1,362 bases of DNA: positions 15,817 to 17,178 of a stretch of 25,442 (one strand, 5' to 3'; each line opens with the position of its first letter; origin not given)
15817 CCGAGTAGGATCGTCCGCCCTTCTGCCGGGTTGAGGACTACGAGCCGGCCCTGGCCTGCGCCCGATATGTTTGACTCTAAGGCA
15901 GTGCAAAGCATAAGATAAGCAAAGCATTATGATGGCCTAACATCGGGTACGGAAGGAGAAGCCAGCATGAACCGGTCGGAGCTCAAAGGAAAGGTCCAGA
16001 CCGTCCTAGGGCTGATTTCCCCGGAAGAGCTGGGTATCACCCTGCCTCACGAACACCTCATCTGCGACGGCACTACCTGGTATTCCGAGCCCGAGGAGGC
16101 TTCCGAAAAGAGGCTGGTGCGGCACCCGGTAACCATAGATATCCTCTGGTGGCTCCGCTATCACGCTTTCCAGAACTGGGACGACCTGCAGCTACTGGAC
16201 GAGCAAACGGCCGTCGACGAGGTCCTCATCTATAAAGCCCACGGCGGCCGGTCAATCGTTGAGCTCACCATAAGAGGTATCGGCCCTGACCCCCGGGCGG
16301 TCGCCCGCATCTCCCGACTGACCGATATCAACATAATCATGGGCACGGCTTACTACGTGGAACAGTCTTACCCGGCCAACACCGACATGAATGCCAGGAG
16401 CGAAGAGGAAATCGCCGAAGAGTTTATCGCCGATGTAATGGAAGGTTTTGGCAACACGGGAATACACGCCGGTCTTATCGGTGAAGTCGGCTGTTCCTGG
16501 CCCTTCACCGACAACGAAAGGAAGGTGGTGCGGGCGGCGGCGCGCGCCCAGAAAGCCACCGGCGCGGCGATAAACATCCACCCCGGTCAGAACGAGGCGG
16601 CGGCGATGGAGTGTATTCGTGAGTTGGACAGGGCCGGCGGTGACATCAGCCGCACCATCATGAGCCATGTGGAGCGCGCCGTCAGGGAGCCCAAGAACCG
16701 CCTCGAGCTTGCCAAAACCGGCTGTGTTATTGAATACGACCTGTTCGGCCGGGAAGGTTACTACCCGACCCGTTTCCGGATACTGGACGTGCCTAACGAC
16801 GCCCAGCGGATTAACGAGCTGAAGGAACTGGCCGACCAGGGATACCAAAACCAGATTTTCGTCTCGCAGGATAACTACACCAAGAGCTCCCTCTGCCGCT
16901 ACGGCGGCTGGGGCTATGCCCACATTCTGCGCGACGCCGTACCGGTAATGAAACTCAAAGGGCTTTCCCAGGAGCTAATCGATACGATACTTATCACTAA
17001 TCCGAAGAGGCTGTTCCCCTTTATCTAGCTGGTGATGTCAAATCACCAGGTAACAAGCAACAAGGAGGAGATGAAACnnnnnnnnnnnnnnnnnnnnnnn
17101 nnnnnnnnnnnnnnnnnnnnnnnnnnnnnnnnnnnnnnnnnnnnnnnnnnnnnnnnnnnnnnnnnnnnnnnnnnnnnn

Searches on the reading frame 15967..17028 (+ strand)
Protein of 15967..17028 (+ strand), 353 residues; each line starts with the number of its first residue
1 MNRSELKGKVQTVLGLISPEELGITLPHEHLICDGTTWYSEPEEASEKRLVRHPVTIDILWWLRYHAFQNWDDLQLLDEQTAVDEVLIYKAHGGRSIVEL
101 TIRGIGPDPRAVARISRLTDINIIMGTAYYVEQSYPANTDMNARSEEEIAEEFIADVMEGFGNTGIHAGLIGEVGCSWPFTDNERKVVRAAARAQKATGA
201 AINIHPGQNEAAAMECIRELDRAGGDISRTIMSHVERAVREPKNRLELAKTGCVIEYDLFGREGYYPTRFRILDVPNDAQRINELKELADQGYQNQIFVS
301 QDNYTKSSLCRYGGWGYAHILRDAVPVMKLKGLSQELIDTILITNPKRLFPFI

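Call 4: search_protein_families(library=pfam, proteins=[window:15967-17028:+])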
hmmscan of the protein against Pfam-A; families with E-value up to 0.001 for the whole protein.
window:15967-17028:+ (353 aa): 1 family
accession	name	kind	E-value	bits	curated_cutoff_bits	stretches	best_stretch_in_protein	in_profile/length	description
PF02126.24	PTE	-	1.6e-74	251.5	22.4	1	17-350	1-297/298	Phosphotriesterase family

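Call 5: search_protein_families(library=ncbifam, proteins=[window:15967-17028:+])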
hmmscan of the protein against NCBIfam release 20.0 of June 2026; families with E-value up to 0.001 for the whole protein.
window:15967-17028:+ (353 aa): 3 families
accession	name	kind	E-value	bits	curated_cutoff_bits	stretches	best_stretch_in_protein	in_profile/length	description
NF007373.0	PRK09875.1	equivalog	5.2e-40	137.8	486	1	67-350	21-291/292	phosphotriesterase-related protein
NF045706.1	PhFuoseLconase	equivalog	7.5e-22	77.9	630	1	71-352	37-326/332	phospho-furanose lactonase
NF041153.1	organophos_OPH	equivalog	5.4e-21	75.1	500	1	82-349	83-357/365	organophosphate hydrolase OPH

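Call 8: search_solved_structures(query=window:15967-17028:+, max_evalue=0.00001)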
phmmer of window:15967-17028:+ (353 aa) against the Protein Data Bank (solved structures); distinct sequences matched with E-value up to 0.00001: 128 (the best 60 are shown).
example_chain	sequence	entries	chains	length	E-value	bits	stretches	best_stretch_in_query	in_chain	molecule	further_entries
9efa_A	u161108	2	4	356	1e-86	294.8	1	4-353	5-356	Phosphotriesterase-related protein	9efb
3k2g_A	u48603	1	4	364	1.7e-65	225.1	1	7-351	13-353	Resiniferatoxin-binding, phosphotriesterase-related protein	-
3rhg_A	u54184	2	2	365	5.7e-39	137.8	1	6-350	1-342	Putative phophotriesterase | Amidohydrolase Pmi1525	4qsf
4lef_C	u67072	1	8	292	5e-32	115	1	69-350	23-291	Phosphotriesterase homology protein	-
1bf6_A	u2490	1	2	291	5.2e-32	114.9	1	82-350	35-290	PHOSPHOTRIESTERASE HOMOLOGY PROTEIN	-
3f4c_A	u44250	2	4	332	1.8e-28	103.3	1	81-350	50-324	Organophosphorus hydrolase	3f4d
3tn3_A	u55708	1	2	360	2.7e-28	102.7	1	81-350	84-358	Phosphotriesterase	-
3tn4_A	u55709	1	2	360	3e-28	102.5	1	81-350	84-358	Phosphotriesterase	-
3tn6_A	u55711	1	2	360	3.8e-28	102.2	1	81-350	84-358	Phosphotriesterase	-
3tnb_A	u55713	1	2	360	4.1e-28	102.1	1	81-350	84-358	Phosphotriesterase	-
4h9u_A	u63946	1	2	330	6.1e-28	101.5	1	81-350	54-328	Phosphotriesterase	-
3orw_A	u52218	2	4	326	8.3e-28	101.1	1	81-350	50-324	Phosphotriesterase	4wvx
5ch9_A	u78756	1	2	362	1.1e-27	100.6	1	81-350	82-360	Phosphotriesterase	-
4ha0_A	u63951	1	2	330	1.2e-27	100.6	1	81-350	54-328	Phosphotriesterase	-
4h9v_A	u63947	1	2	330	1.8e-27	100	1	81-350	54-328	Phosphotriesterase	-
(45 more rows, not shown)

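Call 22: find_homologous_proteins(query=window:15967-17028:+, max_evalue=1e-40)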
Query window:15967-17028:+ (353 aa): 3802 proteins with E <= 1e-40 among 7869 candidates; the best 120 are listed.
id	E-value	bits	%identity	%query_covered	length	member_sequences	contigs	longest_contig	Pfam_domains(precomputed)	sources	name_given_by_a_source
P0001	1.7e-226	769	95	100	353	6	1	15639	PF02126.26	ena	-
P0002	2.2e-224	762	93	100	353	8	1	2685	PF02126.26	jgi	jgi:phosphotriesterase-related protein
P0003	5.1e-206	702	84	100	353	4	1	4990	PF02126.26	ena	-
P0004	4.8e-201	686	82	100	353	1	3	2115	PF02126.26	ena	-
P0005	6.7e-201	685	82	100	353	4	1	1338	PF02126.26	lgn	-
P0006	1.1e-200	684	82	100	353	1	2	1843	PF02126.26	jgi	-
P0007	1.2e-199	681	82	100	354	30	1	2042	PF02126.26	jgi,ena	jgi:phosphotriesterase-related protein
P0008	5.5e-198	676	80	99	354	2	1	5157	PF02126.26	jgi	jgi:phosphotriesterase-related protein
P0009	1.4e-197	674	79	100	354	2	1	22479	PF02126.26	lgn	-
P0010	1.5e-197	674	80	100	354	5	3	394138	PF02126.26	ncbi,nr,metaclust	ncbi:MAG TPA: phosphotriesterase-related protein [Dehalococcoidia bacterium]|nr:phosphotriesterase-r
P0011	2.8e-197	673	81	100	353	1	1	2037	PF02126.26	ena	-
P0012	9.2e-196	668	80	100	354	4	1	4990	PF02126.26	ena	-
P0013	1.9e-195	667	81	100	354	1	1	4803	PF02126.26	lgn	-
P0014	2.2e-194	664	80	100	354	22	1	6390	PF02126.26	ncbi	-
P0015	2.4e-194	664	79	100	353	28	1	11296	PF02126.26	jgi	jgi:phosphotriesterase-related protein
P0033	6.5e-161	554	65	100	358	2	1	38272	PF02126.26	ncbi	ncbi:phosphotriesterase [Chloroflexota bacterium]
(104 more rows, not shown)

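Call 23: find_encoding_contigs(protein=P0001, flank=6000, max_places=2)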
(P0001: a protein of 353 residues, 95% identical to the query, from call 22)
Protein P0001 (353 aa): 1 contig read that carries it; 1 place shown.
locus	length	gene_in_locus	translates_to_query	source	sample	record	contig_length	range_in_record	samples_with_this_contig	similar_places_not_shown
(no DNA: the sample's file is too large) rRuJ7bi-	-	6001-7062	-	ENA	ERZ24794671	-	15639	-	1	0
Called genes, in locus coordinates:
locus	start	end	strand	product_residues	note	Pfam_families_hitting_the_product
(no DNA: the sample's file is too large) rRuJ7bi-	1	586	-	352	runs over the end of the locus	?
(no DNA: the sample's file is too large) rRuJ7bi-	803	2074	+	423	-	PF07690:MFS_1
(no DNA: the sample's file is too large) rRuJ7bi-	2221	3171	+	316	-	PF02737:3HCDH_N, PF03446:NAD_binding_2 (weak), PF00725:3HCDH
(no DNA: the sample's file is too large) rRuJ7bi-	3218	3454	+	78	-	PF00364:Biotin_lipoyl, PF25997:BSH_YhbJ (weak)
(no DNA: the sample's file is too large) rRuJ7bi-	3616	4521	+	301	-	PF09754:PAC2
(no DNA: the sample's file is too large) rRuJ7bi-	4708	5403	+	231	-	-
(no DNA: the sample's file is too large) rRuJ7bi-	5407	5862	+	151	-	PF04073:tRNA_edit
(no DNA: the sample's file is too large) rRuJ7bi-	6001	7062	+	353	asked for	PF02126:PTE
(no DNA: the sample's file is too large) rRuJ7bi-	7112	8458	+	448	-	PF00202:Aminotran_3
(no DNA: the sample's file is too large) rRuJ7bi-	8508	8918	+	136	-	PF07883:Cupin_2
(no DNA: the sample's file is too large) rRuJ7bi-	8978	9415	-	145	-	-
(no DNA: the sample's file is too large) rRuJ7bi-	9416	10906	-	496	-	PF00171:Aldedh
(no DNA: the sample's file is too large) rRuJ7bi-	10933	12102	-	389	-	PF00465:Fe-ADH, PF13685:Fe-ADH_2, PF25137:ADH_Fe_C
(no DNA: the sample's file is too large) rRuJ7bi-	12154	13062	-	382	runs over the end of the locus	PF01208:URO-D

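Call 24: find_encoding_contigs(protein=P0003, flank=6000, max_places=2)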
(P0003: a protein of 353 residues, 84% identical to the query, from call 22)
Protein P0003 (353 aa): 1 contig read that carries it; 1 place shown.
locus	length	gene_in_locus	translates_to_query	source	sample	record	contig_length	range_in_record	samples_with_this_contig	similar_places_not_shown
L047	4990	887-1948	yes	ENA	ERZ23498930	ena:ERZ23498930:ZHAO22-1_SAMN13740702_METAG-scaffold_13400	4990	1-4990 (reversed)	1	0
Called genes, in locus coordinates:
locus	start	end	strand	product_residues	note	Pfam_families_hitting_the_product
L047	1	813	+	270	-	?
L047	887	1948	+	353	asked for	PF02126:PTE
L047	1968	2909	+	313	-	PF09861:Lar_N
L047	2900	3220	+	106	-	-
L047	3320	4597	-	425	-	PF09861:Lar_N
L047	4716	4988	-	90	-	?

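Call 25: find_encoding_contigs(protein=P0033, flank=6000, max_places=2)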
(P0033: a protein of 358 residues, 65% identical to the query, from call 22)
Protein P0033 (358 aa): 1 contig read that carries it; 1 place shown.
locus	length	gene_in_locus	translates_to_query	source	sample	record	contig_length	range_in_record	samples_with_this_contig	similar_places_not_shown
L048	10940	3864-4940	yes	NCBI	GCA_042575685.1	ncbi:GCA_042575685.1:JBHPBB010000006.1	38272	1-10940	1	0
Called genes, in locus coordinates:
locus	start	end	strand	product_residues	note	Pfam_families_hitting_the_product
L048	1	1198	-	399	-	PF00795:CN_hydrolase, PF02540:NAD_synthase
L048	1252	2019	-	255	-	PF00977:His_biosynth, PF00478:IMPDH (faint), PF01207:Dus (faint), PF02581:TMP-TENI (faint), PF03060:NMO (weak)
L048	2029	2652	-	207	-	PF00117:GATase, PF01174:SNO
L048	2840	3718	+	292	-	PF01297:ZnuA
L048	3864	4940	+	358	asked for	PF02126:PTE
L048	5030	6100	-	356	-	PF02126:PTE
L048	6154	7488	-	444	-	PF06808:DctM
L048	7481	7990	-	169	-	PF04290:DctQ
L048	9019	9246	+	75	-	-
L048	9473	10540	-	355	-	PF02126:PTE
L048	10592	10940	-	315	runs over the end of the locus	PF13714:PEP_mutase, PF00463:ICL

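Call 27: find_related_loci(query=A1, collection=genome_contigs, flank=8000)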
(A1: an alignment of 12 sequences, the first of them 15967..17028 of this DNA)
Query A1 (353 aa) in genome_contigs; peptide patterns used: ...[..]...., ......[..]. (x = any residue, [..] = any of these).
315 stretches matched a pattern; 240 encode a relative of the query (tblastn E <= 1e-3); the best 80 are kept; 80 distinct loci.
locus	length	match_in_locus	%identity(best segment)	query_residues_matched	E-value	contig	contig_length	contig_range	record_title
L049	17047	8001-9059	93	1-353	0e+0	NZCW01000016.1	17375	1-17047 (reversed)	MAG: Dehalococcoidales bacterium isolate ARS1168 MHASMcontig_594724, whole genome shotgun sequence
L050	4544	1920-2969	80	1-350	0e+0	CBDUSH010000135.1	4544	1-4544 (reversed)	MAG TPA_asm: uncultured bacterium isolate SRR22302368_concoct_39 genome assembly, contig: ERZ25747235.13773, whole genom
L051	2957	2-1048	81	5-353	0e+0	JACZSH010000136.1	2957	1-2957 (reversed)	MAG: Chloroflexota bacterium isolate B10T3L11 B10T3L11_NODE60263, whole genome shotgun sequence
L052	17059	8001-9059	78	1-353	0e+0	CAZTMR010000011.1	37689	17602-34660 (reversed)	MAG TPA_asm: uncultured Dehalococcoidaceae bacterium isolate SRP141376_co1_379 genome assembly, contig: NODE_2579_length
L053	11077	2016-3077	75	1-353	0e+0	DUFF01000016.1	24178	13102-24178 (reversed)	MAG TPA_asm: Dehalococcoidia bacterium isolate W80 Contig16, whole genome shotgun sequence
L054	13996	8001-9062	76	1-353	0e+0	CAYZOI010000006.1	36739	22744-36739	MAG TPA_asm: uncultured Dehalococcoidaceae bacterium isolate SRP077602_co2_376 genome assembly, contig: NODE_1700_length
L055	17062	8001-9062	80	1-353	0e+0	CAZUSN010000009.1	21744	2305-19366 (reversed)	MAG TPA_asm: uncultured Dehalococcoidaceae bacterium isolate binchicken_co124_334 genome assembly, contig: NODE_1081_len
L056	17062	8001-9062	75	1-353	0e+0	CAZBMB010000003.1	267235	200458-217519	MAG TPA_asm: uncultured Dehalococcoidaceae bacterium isolate binchicken_co178_264 genome assembly, contig: NODE_65_lengt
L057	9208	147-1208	74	1-353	0e+0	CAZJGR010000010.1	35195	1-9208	MAG TPA_asm: uncultured Dehalococcoidaceae bacterium isolate binchicken_co376_99 genome assembly, contig: NODE_964_lengt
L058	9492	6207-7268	75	1-353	0e+0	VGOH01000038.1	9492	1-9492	MAG: Chloroflexi bacterium isolate K_DeepCast_250m_mx_116 K_DeepCast_250m_mx_116_Ga0194125_10015785, whole genome shotgu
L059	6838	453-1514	75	1-353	0e+0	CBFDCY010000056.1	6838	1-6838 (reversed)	MAG TPA_asm: uncultured Dehalococcoidia bacterium isolate SRR26215686_concoct_163 genome assembly, contig: ERZ25073477.9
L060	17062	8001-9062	73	1-353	0e+0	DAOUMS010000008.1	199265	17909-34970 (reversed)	MAG TPA_asm: Dehalococcoidales bacterium isolate W92_256 k127_308203, whole genome shotgun sequence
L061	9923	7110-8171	74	1-353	0e+0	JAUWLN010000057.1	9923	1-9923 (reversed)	MAG: Dehalococcoidia bacterium isolate CSMAG_2373 CSMAG_2373_k141_1935439_length_9923_cov_7.0000, whole genome shotgun s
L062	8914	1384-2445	77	1-353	0e+0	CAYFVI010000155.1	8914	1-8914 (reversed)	MAG TPA_asm: uncultured Dehalococcoidaceae bacterium isolate ERP108616_co1_214 genome assembly, contig: k119_1193234, wh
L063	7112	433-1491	73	1-352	0e+0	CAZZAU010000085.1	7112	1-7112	MAG TPA_asm: uncultured Dehalococcoidaceae bacterium isolate SRP141376_co1_352 genome assembly, contig: NODE_18022_lengt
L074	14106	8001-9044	57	1-353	9e-138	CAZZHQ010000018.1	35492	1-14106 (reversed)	MAG TPA_asm: uncultured Dehalococcoidales bacterium isolate SRP178699_co1_156 genome assembly, contig: NODE_1185_length_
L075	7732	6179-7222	56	1-353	5e-137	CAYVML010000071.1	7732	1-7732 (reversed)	MAG TPA_asm: uncultured Dehalococcoidales bacterium isolate SRP214966_co5_15 genome assembly, contig: NODE_10031_length_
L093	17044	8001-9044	53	4-353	2e-120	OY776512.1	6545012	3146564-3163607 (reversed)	MAG: Desulfarculaceae bacterium isolate e2237022-3439-453f-a1e0-3d3180ebaa11 genome assembly, chromosome: 1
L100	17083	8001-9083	49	1-353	2e-116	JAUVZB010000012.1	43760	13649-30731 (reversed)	MAG: Dehalococcoidia bacterium isolate CSMAG_1257 CSMAG_1257_k141_980883_length_43760_cov_30.9697, whole genome shotgun 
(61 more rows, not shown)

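Call 51: search_protein_families(library=ncbifam, proteins=[L074:4406-5806:+, L074:5884-7275:+, L074:7275-7955:+, L074:3145-4332:+, L093:9226-10560:+, L100:12583-13965:+, L100:10988-12340:+, L100:10261-11154:+, L100:6790-7959:+, L075:4760-6130:+], max_evalue=1e-10)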
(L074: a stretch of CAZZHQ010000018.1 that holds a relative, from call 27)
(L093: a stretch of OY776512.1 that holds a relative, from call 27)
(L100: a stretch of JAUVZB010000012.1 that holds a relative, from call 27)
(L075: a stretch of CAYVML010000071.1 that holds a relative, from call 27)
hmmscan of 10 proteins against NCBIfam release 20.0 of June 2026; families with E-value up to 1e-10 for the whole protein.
L074:4406-5806:+ (466 aa): 69 families (the best 25 are shown)
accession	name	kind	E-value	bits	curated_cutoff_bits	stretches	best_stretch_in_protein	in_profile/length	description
NF004718.0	PRK06062.1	subfamily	5.1e-108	361.5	472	1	5-446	16-453/454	hypothetical protein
NF005102.0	PRK06541.1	equivalog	1.1e-82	278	574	1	23-442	27-456/460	aspartate aminotransferase family protein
NF005683.0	PRK07481.1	subfamily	1e-78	265.4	575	1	22-442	20-450/453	hypothetical protein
NF005375.0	PRK06917.1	equivalog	1.3e-78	264.8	535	1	31-445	17-442/448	aspartate aminotransferase family protein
NF005682.0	PRK07480.1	subfamily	4.1e-78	263.1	510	1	23-447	30-457/459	aminotransferase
NF006228.0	PRK08360.1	equivalog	7.5e-76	255.5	608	1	28-441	23-426/443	aspartate aminotransferase family protein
NF004426.0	PRK05769.1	equivalog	9.9e-75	252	552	1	27-440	35-438/441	acetyl ornithine aminotransferase family protein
NF005993.0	PRK08117.1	subfamily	4.5e-74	249.6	574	1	28-440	25-428/433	aspartate aminotransferase family protein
NF005685.0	PRK07483.1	equivalog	7.9e-73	245.8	485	1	28-442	12-438/444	aspartate aminotransferase family protein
NF004767.0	PRK06105.1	subfamily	1.9e-72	244.3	517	1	22-448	24-456/460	aminotransferase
NF005447.0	PRK07036.1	equivalog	2.8e-72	243.9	618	1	6-450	11-463/468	aminotransferase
NF005812.0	PRK07678.1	subfamily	4e-71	240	488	1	26-440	27-448/451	aminotransferase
NF049939.1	HyAminethphonNHLyPbfA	equivalog_domain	1.6e-70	237.7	525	1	31-440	46-440/442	(R)-1-hydroxy-2-aminoethylphosphonate ammonia-lyase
TIGR00508.1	bioA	equivalog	1.8e-70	237.6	405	1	18-439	3-418/419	adenosylmethionine--8-amino-7-oxononanoate transaminase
NF004755.0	PRK06082.1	equivalog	2e-68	230.9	467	1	32-447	58-457/459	aspartate aminotransferase family protein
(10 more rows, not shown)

L074:5884-7275:+ (463 aa): 0 families

L074:7275-7955:+ (226 aa): 11 families
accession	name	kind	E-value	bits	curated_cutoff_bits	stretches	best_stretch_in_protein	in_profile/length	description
NF041607.1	dimeth_corrin_MtbC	equivalog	1.1e-51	175.2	350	1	17-219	1-203/203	dimethylamine corrinoid protein MtbC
TIGR02370.1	pyl_corrinoid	subfamily_domain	7.2e-51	172.4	215.3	1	17-211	2-197/197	methyltransferase cognate corrinoid protein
NF047995.1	corrinoid_MtgC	exception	2.1e-50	171.2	310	1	12-221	3-215/215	glycine betaine-specific corrinoid protein MtgC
NF047996.1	corrin_MtgC_2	exception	3.8e-49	167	370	1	13-219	4-210/212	glycine betaine-specific corrinoid protein MtgC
NF040669.1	MtaC2_Meth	equivalog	1.1e-30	106.9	450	1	10-212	39-239/267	methanol--corrinoid protein MtaC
NF040655.1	MtaC_Meth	equivalog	5.4e-26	91.2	420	1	10-220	32-239/253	methanol--corrinoid protein MtaC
TIGR02082.1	metH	equivalog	5.3e-25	87.3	1010.85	1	10-211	643-850/1182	methionine synthase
NF007024.0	PRK09490.1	equivalog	2.1e-22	78.8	1497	1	27-194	675-845/1234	methionine synthase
NF002612.0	PRK02261.1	equivalog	5.1e-14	52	110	1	97-189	2-93/148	methylaspartate mutase subunit S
TIGR01501.1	MthylAspMutase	equivalog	2.1e-11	43.7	135.8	1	98-189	1-91/134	methylaspartate mutase subunit S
NF052385.1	Lys_5_6_beta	equivalog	5.7e-11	42.6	280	1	92-204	94-220/241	lysine 5,6-aminomutase subunit beta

L074:3145-4332:+ (395 aa): 1 family
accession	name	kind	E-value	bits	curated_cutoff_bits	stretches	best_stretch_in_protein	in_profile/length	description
TIGR03248.1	galactar-dH20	equivalog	1.1e-40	139.6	730.85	1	103-382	224-494/507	galactarate dehydratase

L093:9226-10560:+ (444 aa): 68 families (the best 25 are shown)
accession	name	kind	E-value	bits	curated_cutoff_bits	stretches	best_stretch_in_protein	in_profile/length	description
NF005102.0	PRK06541.1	equivalog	1.6e-124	416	574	1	12-439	19-458/460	aspartate aminotransferase family protein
NF005682.0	PRK07480.1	subfamily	1.8e-115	386.2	510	1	20-441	29-456/459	aminotransferase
NF005447.0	PRK07036.1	equivalog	1.1e-112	377.1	618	1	24-441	33-459/468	aminotransferase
NF005683.0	PRK07481.1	subfamily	4.4e-109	365.4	575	1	28-434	30-447/453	hypothetical protein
NF005812.0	PRK07678.1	subfamily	1.7e-108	363.1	488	1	28-434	31-447/451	aminotransferase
NF004767.0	PRK06105.1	subfamily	1.9e-98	330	517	1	24-436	28-449/460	aminotransferase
NF005375.0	PRK06917.1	equivalog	4.4e-96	322.3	535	1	20-436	8-438/448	aspartate aminotransferase family protein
NF005684.0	PRK07482.1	subfamily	1.1e-93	314.3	687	1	28-436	34-454/464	hypothetical protein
NF005685.0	PRK07483.1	equivalog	6e-89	298.9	485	1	23-434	9-435/444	aspartate aminotransferase family protein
NF052567.1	OmAmTferAptACaul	equivalog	1.6e-88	297.4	500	1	29-434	21-428/431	omega-aminotransferase AptA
NF004718.0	PRK06062.1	subfamily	1.3e-87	294.2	472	1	28-435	40-447/454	hypothetical protein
NF049939.1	HyAminethphonNHLyPbfA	equivalog_domain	1.4e-85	287.4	525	1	28-435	45-440/442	(R)-1-hydroxy-2-aminoethylphosphonate ammonia-lyase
NF006228.0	PRK08360.1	equivalog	1.5e-85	287.5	608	1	29-436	26-426/443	aspartate aminotransferase family protein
NF005993.0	PRK08117.1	subfamily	3.1e-85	286.4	574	1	29-437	28-430/433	aspartate aminotransferase family protein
TIGR00508.1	bioA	equivalog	1.5e-84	284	405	1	28-433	15-417/419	adenosylmethionine--8-amino-7-oxononanoate transaminase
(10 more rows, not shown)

L100:12583-13965:+ (460 aa): 68 families (the best 25 are shown)
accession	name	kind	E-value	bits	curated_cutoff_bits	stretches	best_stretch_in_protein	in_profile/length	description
NF005375.0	PRK06917.1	equivalog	4e-141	470.8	535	1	33-451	18-436/448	aspartate aminotransferase family protein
NF005685.0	PRK07483.1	equivalog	4.2e-131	437.8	485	1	32-450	15-434/444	aspartate aminotransferase family protein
NF005682.0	PRK07480.1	subfamily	2.7e-111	372.5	510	1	32-449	38-447/459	aminotransferase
NF005683.0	PRK07481.1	subfamily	8.8e-109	364.5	575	1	29-451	28-447/453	hypothetical protein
NF004767.0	PRK06105.1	subfamily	7.5e-106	354.4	517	1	31-456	32-452/460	aminotransferase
NF005102.0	PRK06541.1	equivalog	8.7e-104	347.6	574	1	31-398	36-402/460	aspartate aminotransferase family protein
NF005812.0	PRK07678.1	subfamily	3.8e-98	329.1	488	1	30-447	30-443/451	aminotransferase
NF005447.0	PRK07036.1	equivalog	4.4e-97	325.7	618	1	32-458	38-459/468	aminotransferase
NF005684.0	PRK07482.1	subfamily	1.2e-96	324.1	687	1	25-447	29-448/464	hypothetical protein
NF006228.0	PRK08360.1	equivalog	9e-87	291.5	608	1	31-457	25-430/443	aspartate aminotransferase family protein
NF004718.0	PRK06062.1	subfamily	6e-86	288.8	472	1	28-456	38-451/454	hypothetical protein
NF049939.1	HyAminethphonNHLyPbfA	equivalog_domain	1.5e-83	280.7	525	1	35-450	49-438/442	(R)-1-hydroxy-2-aminoethylphosphonate ammonia-lyase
NF004426.0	PRK05769.1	equivalog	3.6e-83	279.8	552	1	31-447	38-433/441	acetyl ornithine aminotransferase family protein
TIGR00508.1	bioA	equivalog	4.4e-82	275.9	405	1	30-446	14-413/419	adenosylmethionine--8-amino-7-oxononanoate transaminase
NF009068.0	PRK12403.1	equivalog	7e-82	275.7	817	1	34-442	41-441/460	aspartate aminotransferase family protein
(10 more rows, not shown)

L100:10988-12340:+ (450 aa): 11 families
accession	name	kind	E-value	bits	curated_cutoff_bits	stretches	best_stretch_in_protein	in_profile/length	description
NF040866.1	AraD_Arch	equivalog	2.2e-57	194.8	650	1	105-450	34-372/372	arabinonate dehydratase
NF010624.0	PRK14017.1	equivalog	2.2e-56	191.6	311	1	106-446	16-359/382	galactonate dehydratase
NF040790.2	glucon_galact_dh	equivalog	1e-48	166.2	750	1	80-449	3-371/390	bifunctional D-gluconate/D-galactonate dehydratase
NF043051.1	ManoateDhtManD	equivalog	4e-43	147.8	550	2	100-244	12-148/403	D-mannonate dehydratase ManD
NF047820.1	TalGalacDh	equivalog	6.3e-43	147.1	500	1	105-443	38-360/371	L-talarate/galactarate dehydratase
NF011968.0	PRK15440.1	equivalog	1.4e-41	142.7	393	1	105-442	59-386/395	L-rhamnonate dehydratase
NF011654.0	PRK15072.1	subfamily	1.8e-40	139.1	430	2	101-244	13-148/404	D-galactonate dehydratase family protein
TIGR02534.1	mucon_cyclo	subfamily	1.6e-23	83.4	334.95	1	100-448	24-366/368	muconate/chloromuconate family cycloisomerase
NF043002.1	HProlDhtase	equivalog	7.8e-17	61.2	500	1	79-442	2-357/366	cis-3-hydroxy-L-proline dehydratase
NF041118.1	A_G_epim_Thtga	equivalog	1.2e-14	54.2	500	1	102-390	28-304/341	L-Ala-D/L-Glu epimerase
TIGR01928.1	menC_lowGC_arch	equivalog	4.9e-14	52.1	200.65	1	180-384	91-289/325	o-succinylbenzoate synthase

L100:10261-11154:+ (297 aa): 10 families
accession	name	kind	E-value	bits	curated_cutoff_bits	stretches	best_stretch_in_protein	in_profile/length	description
TIGR03381.1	agmatine_aguB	equivalog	1.2e-47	162.7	410.25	1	2-285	2-278/279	N-carbamoylputrescine amidase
NF040852.1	nitrile_Arch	equivalog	2.4e-36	125.2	500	1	1-175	1-170/262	nitrilase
NF033621.1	de_GSH_amidase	exception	5.6e-29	101.3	355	1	7-171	6-169/260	deaminated glutathione amidase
NF007757.0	PRK10438.1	equivalog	2.2e-16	59.9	249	0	203-264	172-234/256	amidohydrolase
TIGR00546.1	lnt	equivalog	1.6e-15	57.2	132.9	0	5-115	171-272/395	apolipoprotein N-acyltransferase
NF009802.0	PRK13286.1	equivalog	2.5e-15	56.3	427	1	8-169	25-187/345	aliphatic amidase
NF009803.0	PRK13287.1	equivalog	4.4e-15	55.3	406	1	7-168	25-185/333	formamidase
NF010588.0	PRK13981.1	equivalog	6.1e-15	54.6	479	1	6-251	10-233/546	NAD+ synthase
NF043013.1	DeGluthAmidYersProt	equivalog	6.1e-11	42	500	0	7-173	10-182/278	deaminated glutathione amidase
TIGR04048.1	nitrile_sll0784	equivalog_domain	8.6e-11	41.3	502.6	0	12-270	15-277/301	Nit6803 family nitrilase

L100:6790-7959:+ (389 aa): 11 families
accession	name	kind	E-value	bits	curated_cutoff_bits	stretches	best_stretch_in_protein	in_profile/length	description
NF040866.1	AraD_Arch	equivalog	2.5e-57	194.6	650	1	37-388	27-371/372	arabinonate dehydratase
NF010624.0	PRK14017.1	equivalog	1.9e-52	178.7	311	1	44-385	15-359/382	galactonate dehydratase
NF040790.2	glucon_galact_dh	equivalog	2.6e-46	158.2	750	1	18-388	2-371/390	bifunctional D-gluconate/D-galactonate dehydratase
NF047820.1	TalGalacDh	equivalog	2.3e-45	155.1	500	1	41-382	35-360/371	L-talarate/galactarate dehydratase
NF011968.0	PRK15440.1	equivalog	3.4e-39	134.9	393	1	79-381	85-386/395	L-rhamnonate dehydratase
NF043051.1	ManoateDhtManD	equivalog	6e-39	134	550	2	38-183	11-148/403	D-mannonate dehydratase ManD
NF011654.0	PRK15072.1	subfamily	5.5e-37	127.6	430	2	38-184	11-149/404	D-galactonate dehydratase family protein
TIGR02534.1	mucon_cyclo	subfamily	2.5e-32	112.3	334.95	1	38-387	23-366/368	muconate/chloromuconate family cycloisomerase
NF043002.1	HProlDhtase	equivalog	6.2e-22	77.9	500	1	17-380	1-356/366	cis-3-hydroxy-L-proline dehydratase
NF041118.1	A_G_epim_Thtga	equivalog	3.2e-16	59.4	500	1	36-313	23-287/341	L-Ala-D/L-Glu epimerase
NF042940.1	racemase_DgcA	equivalog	2.1e-12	46.9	400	1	122-314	87-267/323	N-acetyl-D-Glu racemase DgcA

L075:4760-6130:+ (456 aa): 0 families
